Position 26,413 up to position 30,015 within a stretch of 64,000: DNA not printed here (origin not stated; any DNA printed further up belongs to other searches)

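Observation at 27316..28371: Intein inserted in helicase motif III of PcrA/UvrD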

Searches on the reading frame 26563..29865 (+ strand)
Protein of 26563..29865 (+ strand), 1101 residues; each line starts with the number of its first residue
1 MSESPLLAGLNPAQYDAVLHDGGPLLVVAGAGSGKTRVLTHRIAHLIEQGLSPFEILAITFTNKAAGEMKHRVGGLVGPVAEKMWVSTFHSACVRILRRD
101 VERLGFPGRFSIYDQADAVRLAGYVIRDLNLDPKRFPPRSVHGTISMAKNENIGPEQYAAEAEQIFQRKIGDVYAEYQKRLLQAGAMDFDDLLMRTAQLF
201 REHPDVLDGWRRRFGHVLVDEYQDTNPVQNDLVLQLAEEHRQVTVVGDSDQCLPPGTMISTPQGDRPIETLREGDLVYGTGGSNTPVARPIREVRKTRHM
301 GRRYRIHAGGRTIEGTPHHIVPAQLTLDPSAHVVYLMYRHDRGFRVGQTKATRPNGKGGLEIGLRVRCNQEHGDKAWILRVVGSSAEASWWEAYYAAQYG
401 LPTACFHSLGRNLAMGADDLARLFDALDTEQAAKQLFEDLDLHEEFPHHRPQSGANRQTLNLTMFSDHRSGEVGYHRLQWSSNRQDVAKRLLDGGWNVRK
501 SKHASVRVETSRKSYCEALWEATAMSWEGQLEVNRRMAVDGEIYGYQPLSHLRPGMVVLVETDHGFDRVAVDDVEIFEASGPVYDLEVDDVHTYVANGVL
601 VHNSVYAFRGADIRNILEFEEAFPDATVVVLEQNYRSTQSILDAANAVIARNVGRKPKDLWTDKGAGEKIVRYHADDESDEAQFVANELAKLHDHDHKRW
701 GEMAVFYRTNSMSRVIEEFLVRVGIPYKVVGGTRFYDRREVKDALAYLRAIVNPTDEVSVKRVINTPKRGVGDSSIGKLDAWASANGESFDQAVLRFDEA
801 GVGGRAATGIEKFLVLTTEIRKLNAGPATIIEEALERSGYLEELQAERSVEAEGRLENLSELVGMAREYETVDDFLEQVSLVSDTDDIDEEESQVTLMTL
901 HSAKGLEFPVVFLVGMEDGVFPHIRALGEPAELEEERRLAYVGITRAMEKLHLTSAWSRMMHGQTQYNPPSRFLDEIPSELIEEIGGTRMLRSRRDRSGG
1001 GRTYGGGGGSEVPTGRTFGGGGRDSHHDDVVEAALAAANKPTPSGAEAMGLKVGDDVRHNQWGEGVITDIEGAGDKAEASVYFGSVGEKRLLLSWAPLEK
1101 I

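Call 3: search_protein_families(library=pfam, proteins=[window:26563-29865:+], max_evalue=0.1)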
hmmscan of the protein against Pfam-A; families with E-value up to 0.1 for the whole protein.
window:26563-29865:+ (1101 aa): 11 families
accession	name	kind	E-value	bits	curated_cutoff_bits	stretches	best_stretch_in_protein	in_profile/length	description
PF00580.27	UvrD-helicase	-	6.7e-82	275.7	23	1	10-252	1-251/271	UvrD/REP helicase N-terminal domain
PF13361.12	UvrD_C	-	1.7e-72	245.2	25.6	1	629-955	1-347/350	UvrD-like helicase C-terminal domain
PF13245.12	AAA_19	-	2.6e-21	76.6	25.1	1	22-255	11-132/134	AAA domain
PF21196.3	PcrA_UvrD_tudor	-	4.1e-13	49.4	23.9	1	1053-1100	1-48/48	PcrA/UvrD tudor domain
PF13538.12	UvrD_C_2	-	6.3e-09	36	27.4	1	895-953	2-51/52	UvrD-like helicase C-terminal domain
PF13403.11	Hint_2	-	2.4e-07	31.7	28.4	1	252-295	2-45/147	Hint domain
PF13604.12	AAA_30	-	1.2e-06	28.9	27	1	10-74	2-67/191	AAA domain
PF01443.25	Viral_helicase1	-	2.2e-05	24.9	21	0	890-953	172-226/228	Viral superfamily 1 RNA helicase core domain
PF14890.11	Intein_splicing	-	7.1e-05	23.1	35.8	1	570-603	122-155/155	Intein splicing domain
PF02671.26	PAH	-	0.033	14.3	21.3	1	182-211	13-42/45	Paired amphipathic helix repeat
PF21445.3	ADDB_N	-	0.049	13.3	26.6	0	149-248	127-232/290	ADDB, N-terminal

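Call 4: search_protein_families(library=ncbifam, proteins=[window:26563-29865:+], max_evalue=0.1)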
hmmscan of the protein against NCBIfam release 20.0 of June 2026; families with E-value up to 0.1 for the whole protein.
window:26563-29865:+ (1101 aa): 22 families
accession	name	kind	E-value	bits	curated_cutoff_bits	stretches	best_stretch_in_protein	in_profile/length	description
TIGR01073.1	pcrA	equivalog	4.8e-277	921.1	911.2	2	603-1099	247-725/725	DNA helicase PcrA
NF008743.0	PRK11773.1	equivalog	5.2e-208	692.9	965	3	603-986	251-645/720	DNA helicase II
TIGR01075.1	uvrD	equivalog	1.8e-198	661.2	1144.45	3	603-986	246-640/715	DNA helicase II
TIGR01074.1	rep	equivalog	8e-169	563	951.45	2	603-984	244-640/668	DNA helicase Rep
NF008172.0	PRK10919.1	equivalog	2.3e-132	442.5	1168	2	603-981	245-637/673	DNA helicase Rep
TIGR02785.1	addA_Gpos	equivalog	5.9e-45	153.6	707.65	3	697-917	573-806/1234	helicase-exonuclease AddAB subunit AddA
NF008276.0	PRK11054.1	equivalog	1.8e-38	132.5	543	4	9-99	196-285/684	DNA helicase IV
TIGR00609.1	recB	equivalog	2.7e-34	118.5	696.05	4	156-248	312-408/1175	exodeoxyribonuclease V subunit beta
TIGR02784.1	addA_alphas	equivalog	2.3e-32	112.4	860.75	3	27-73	15-61/1138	double-strand break repair helicase AddA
NF010485.0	PRK13909.1-2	equivalog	2.6e-28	98.7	650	4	28-73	9-54/909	RecB-like helicase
NF010487.0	PRK13909.1-4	equivalog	5.5e-25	87.8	759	4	29-73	11-55/924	RecB-like helicase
NF010484.0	PRK13909.1-1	equivalog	1e-09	36.8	1074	1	27-73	10-56/945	RecB-like helicase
NF008128.0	PRK10876.1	equivalog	2.2e-09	35.6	1697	1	165-251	327-417/1181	exodeoxyribonuclease V subunit beta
NF041464.1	HelD_BACSU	equivalog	4e-09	35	419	1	625-721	606-694/779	RNA polymerase recycling motor HelD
TIGR01443.1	intein_Cterm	domain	2.7e-08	33.8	15.6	1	582-604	1-24/24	intein C-terminal splicing region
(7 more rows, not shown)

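Call 48: find_encoding_contigs(protein=window:26563-29865:+, flank=2000, max_places=3)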
Protein window:26563-29865:+ (1101 aa): no gene with exactly this product is on record in the collection.
